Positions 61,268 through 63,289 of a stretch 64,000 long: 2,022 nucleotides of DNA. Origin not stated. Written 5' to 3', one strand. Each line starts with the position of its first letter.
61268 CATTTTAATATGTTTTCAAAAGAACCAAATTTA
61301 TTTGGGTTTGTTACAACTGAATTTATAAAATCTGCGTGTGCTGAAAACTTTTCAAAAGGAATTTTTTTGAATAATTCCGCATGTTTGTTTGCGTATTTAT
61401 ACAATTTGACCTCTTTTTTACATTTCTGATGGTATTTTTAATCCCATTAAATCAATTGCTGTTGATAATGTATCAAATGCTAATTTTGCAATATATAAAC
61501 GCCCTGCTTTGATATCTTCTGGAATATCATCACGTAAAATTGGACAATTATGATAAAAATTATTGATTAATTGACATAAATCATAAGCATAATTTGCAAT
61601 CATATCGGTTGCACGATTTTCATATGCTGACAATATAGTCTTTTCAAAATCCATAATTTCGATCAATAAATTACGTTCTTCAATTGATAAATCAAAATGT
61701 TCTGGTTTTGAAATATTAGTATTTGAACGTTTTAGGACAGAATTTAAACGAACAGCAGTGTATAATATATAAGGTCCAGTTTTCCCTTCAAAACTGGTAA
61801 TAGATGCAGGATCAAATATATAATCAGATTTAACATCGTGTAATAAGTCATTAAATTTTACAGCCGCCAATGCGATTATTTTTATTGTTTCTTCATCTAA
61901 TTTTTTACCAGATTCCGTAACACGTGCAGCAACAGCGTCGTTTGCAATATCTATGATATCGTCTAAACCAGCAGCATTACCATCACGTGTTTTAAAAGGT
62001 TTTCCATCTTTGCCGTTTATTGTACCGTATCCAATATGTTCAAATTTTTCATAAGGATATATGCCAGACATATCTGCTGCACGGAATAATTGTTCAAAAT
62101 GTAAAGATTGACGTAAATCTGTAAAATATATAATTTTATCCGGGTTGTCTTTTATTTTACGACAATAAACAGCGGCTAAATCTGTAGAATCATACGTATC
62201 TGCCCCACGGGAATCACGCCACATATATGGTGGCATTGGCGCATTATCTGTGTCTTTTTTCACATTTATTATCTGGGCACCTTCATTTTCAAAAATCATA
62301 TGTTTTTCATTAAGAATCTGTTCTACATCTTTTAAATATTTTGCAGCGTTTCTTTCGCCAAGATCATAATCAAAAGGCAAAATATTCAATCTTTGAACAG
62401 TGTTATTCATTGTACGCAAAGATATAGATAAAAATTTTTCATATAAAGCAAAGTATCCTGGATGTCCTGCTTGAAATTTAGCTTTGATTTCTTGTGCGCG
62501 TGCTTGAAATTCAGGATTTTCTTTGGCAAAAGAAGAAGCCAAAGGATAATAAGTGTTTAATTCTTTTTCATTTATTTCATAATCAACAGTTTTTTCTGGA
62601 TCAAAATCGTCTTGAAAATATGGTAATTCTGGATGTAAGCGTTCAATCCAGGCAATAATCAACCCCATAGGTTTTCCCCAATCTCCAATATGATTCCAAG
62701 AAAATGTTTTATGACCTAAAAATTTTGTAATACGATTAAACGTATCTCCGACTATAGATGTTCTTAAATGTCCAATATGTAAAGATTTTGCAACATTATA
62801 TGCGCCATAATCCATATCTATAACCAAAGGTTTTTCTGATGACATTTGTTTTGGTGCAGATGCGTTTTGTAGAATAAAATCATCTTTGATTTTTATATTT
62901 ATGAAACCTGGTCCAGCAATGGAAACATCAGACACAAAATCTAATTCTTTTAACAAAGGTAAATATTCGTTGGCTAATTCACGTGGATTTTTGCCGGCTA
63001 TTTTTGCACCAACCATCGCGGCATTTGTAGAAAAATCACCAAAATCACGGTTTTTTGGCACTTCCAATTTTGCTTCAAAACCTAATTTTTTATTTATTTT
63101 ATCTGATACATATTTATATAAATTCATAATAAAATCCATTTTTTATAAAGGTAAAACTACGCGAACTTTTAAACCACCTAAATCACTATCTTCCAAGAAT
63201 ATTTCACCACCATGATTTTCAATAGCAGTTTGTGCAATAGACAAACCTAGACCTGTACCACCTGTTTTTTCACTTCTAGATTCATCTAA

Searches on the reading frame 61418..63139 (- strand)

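Call 12: search_protein_families(library=pfam, proteins=[window:61418-63139:-], max_evalue=0.001)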
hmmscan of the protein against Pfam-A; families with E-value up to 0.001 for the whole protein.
window:61418-63139:- (573 aa): 3 families
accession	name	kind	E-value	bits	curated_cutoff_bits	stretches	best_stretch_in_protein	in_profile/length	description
PF00750.26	tRNA-synt_1d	-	3.7e-61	207.4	23.3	1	94-443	11-348/349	tRNA synthetases class I (R), catalytic domain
PF05746.21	DALR_1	-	1.1e-22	80.8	22.3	1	458-573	1-117/117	DALR anticodon binding domain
PF03485.21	Arg_tRNA_synt_N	-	2.6e-19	70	21.5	1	11-84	7-85/85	Arginyl tRNA synthetase N terminal domain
